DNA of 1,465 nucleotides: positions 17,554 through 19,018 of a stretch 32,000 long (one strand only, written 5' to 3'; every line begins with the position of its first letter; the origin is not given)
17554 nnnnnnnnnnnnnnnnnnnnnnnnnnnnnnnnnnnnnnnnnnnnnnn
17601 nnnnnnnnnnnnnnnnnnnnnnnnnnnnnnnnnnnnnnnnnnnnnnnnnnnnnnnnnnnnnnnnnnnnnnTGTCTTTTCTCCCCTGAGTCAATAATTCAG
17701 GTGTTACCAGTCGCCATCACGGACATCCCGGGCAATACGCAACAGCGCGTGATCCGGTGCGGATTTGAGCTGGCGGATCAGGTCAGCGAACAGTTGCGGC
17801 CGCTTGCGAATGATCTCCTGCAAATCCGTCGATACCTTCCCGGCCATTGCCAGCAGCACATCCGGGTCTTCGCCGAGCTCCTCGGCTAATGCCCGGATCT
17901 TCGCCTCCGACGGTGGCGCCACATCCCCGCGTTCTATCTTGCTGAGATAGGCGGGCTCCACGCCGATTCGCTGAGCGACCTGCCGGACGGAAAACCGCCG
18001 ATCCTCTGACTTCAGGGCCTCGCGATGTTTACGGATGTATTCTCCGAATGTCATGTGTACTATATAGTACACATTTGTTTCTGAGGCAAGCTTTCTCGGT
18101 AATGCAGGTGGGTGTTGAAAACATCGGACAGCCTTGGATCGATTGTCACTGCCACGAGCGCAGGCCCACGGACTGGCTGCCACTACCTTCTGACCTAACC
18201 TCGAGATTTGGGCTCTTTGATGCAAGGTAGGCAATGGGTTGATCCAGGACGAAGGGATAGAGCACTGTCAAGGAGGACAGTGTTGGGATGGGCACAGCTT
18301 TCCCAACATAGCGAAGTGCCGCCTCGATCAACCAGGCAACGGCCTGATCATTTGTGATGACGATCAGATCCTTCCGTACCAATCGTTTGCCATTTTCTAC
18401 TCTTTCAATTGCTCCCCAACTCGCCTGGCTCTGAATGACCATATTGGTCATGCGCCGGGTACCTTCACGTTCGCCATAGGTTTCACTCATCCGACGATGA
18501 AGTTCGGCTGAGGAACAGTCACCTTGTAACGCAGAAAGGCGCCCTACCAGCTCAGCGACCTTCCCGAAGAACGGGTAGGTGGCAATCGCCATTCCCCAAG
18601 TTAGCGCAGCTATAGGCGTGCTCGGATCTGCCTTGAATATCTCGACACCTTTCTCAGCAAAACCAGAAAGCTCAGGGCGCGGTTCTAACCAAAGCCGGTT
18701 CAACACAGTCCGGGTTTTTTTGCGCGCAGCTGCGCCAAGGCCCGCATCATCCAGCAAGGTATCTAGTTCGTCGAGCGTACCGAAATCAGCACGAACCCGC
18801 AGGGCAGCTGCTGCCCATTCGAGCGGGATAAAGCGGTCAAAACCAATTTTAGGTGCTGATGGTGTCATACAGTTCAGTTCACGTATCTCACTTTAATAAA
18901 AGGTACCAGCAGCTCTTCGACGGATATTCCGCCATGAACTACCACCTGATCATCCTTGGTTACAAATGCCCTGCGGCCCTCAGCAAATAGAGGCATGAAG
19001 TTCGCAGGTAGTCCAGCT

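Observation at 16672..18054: Uncharacterised two-gene operon (XRE regulator plus 332-aa protein of unknown function) appended to the BREX locus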

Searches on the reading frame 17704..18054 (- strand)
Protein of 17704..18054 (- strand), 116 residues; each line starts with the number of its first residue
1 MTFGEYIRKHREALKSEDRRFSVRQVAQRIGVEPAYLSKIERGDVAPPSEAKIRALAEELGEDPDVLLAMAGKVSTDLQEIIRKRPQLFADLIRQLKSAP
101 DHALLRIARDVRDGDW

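Call 3: search_protein_families(library=pfam, proteins=[window:17704-18054:-], max_evalue=0.1)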
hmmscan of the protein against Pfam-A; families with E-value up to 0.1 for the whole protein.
window:17704-18054:- (116 aa): 6 families
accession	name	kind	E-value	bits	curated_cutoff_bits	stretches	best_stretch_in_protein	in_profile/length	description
PF13560.12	HTH_31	-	1e-11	45.4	27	1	3-67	2-61/64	Helix-turn-helix domain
PF01381.28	HTH_3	-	1.7e-09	38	23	1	19-67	8-55/55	Helix-turn-helix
PF12844.13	HTH_19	-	1.2e-06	28.7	30.2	1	19-72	11-63/64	Helix-turn-helix domain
PF13413.12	HTH_25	-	0.00015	21.9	24.6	1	17-65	7-60/62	Helix-turn-helix domain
PF13744.12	HTH_37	-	0.00075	19.7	27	1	17-63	28-74/80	Helix-turn-helix domain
PF13443.12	HTH_26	-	0.0022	18.6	22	1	18-65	8-55/63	Cro/C1-type HTH DNA-binding domain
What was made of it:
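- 17704..18054 (-): XRE-family repressor gene, 116 aa. The N-terminal HTH covers roughly residues 1-70, followed by a C-terminal extension that ends in the tail VRDGDW-COOH. Pfam HTH_31 at 1e-11 (call 3).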

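Call 5: search_protein_families(library=ncbifam, proteins=[window:17704-18054:-], max_evalue=0.1)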
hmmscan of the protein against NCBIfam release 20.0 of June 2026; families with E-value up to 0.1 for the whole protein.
window:17704-18054:- (116 aa): 8 families
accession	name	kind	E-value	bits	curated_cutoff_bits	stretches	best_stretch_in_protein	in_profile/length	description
TIGR02147.1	Fsuc_second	paralog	0.00041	19.9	50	1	3-58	10-65/272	TIGR02147 family protein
NF046032.1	TransRegSlrRBacil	equivalog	0.00066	19.8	250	1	19-54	13-48/149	HTH-type transcriptional regulator SlrR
TIGR00270.2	TIGR00270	equivalog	0.005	16.7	110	1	3-51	76-119/159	multiprotein bridging factor aMBF1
TIGR02612.1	mob_myst_A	hypoth_equivalog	0.011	15.6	122.6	1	6-90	29-105/150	mobile mystery protein A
NF041951.1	phage_RstR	subfamily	0.016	15.5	80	1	1-75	1-69/108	RstR family transcriptional repressor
TIGR02607.1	antidote_HigA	equivalog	0.023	14.5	47.7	1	21-72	21-71/81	HigA family addiction module antitoxin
NF006015.0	PRK08154.1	subfamily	0.037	13.2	204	1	3-87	31-109/314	anaerobic benzoate catabolism transcriptional regulator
TIGR03830.1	CxxCG_CxxCG_HTH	subfamily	0.059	13.2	61.8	0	7-66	70-122/127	type II TA system antitoxin MqsA family protein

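Call 6: search_protein_families(library=padloc, proteins=[window:17704-18054:-], max_evalue=0.01)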
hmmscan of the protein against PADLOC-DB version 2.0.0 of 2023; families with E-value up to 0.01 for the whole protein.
window:17704-18054:- (116 aa): 6 families
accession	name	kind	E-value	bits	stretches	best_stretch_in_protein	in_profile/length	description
PDLC04142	capH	-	1.9e-10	39.7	1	1-110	5-94/103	capH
PDLC02926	HTH_VI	-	2.4e-06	25.7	1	4-91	3-82/92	-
PDLC03949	RmrA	-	0.00041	17.3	1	17-87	12-81/363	-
PDLC03954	RmrA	-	0.0029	14.6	1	18-85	21-87/380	-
PDLC03947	RmrA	-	0.0029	14.5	1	17-51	21-55/383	-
PDLC03665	Control_protein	-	0.0031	15.8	1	2-64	8-65/77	control protein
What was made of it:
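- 17704..18054 (-): PADLOC capH at 1.9e-10 over residues 1-110 (call 6).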

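Call 17: search_protein_families(library=phrogs, proteins=[window:17704-18054:-], max_evalue=0.1)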
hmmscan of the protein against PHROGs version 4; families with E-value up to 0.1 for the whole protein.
window:17704-18054:- (116 aa): 20 families
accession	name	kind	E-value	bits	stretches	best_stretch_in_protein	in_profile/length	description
phrog_8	-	transcription regulation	4e-10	40.7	1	2-76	161-224/346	transcriptional regulator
phrog_638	-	transcription regulation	1.6e-08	35.5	1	12-71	9-67/145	transcriptional regulator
phrog_4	-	transcription regulation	2.3e-08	34.5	1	1-75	135-199/400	transcriptional repressor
phrog_5823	-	transcription regulation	9.1e-07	29.3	1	1-73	5-72/404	transcriptional regulator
phrog_7241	-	transcription regulation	1.5e-05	26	1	17-68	71-121/122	transcriptional regulator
phrog_2439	-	transcription regulation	2.1e-05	24.5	1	17-71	17-70/367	transcriptional regulator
phrog_3949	-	transcription regulation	7.3e-05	23.9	1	6-81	16-87/161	transcriptional repressor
phrog_2967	-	transcription regulation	9.9e-05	23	1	3-82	11-84/225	transcriptional regulator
phrog_6223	-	transcription regulation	0.00014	22.9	1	12-56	9-53/73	transcriptional repressor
phrog_1373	-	transcription regulation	0.00015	22.8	1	20-79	76-134/166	transcriptional regulator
phrog_37705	-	unknown function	0.00018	22.3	1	28-80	28-82/278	-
phrog_2328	-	transcription regulation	0.0012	19.7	1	22-65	30-72/128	transcriptional repressor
phrog_34197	-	unknown function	0.0041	18.3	1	31-83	31-85/93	-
phrog_32768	-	unknown function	0.0076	16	1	2-61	9-63/446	-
phrog_4836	-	transcription regulation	0.018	15.6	1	4-78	77-145/194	CII-like regulator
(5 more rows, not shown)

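Call 80: search_solved_structures(query=window:17704-18054:-, max_evalue=0.01, show_alignments=2)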
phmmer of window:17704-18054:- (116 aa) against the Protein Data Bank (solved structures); distinct sequences matched with E-value up to 0.01: 3.
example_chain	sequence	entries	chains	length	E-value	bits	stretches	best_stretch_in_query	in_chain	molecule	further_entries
9sf2_A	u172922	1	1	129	0.00071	23.3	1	17-64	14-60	Transcriptional regulator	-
8bny_A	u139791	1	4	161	0.0043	20.8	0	16-66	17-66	Immunity repressor protein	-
3f51_A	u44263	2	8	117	0.0063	20.3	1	17-77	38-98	Clp gene regulator (ClgR)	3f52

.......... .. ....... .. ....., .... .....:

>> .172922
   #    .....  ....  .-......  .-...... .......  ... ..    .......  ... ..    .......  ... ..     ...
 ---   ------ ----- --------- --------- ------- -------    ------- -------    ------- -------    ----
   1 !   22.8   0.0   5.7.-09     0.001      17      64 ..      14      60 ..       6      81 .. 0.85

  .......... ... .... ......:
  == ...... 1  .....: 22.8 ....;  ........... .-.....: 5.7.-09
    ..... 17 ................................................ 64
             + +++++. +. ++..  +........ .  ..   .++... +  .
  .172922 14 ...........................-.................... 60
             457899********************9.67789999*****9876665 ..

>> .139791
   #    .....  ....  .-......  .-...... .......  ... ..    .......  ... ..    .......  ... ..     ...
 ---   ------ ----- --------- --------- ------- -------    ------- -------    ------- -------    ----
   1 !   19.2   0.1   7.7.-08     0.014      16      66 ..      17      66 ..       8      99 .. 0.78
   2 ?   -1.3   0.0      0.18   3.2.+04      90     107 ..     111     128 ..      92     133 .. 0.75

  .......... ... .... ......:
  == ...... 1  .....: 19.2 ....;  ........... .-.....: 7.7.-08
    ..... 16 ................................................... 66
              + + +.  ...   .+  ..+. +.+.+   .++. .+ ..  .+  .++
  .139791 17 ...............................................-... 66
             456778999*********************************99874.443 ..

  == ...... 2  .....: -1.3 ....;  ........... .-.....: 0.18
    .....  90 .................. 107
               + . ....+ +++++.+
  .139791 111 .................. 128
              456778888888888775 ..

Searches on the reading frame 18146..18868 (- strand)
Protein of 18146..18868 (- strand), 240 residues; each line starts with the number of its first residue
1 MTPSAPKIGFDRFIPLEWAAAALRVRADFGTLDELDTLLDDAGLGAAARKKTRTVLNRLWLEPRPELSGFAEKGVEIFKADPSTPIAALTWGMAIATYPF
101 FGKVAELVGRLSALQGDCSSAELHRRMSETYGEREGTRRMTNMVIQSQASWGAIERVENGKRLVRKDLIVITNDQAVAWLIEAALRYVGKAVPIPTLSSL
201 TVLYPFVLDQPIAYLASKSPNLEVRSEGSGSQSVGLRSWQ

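Call 3: search_protein_families(library=pfam, proteins=[window:18146-18868:-], max_evalue=0.1)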
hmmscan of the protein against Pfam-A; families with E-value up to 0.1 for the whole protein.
window:18146-18868:- (240 aa): 0 families

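Call 5: search_protein_families(library=ncbifam, proteins=[window:18146-18868:-], max_evalue=0.1)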
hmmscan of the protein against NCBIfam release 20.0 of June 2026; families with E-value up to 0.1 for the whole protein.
window:18146-18868:- (240 aa): 0 families

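Call 6: search_protein_families(library=padloc, proteins=[window:18146-18868:-], max_evalue=0.01)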
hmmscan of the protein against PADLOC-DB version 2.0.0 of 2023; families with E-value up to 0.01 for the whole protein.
window:18146-18868:- (240 aa): 2 families
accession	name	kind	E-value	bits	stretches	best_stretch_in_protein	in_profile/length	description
PDLC02444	BrxA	-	4.8e-66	220.7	1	3-238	3-249/251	BrxA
PDLC02437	BrxA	-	3.3e-34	116.4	1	7-228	3-228/238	BrxA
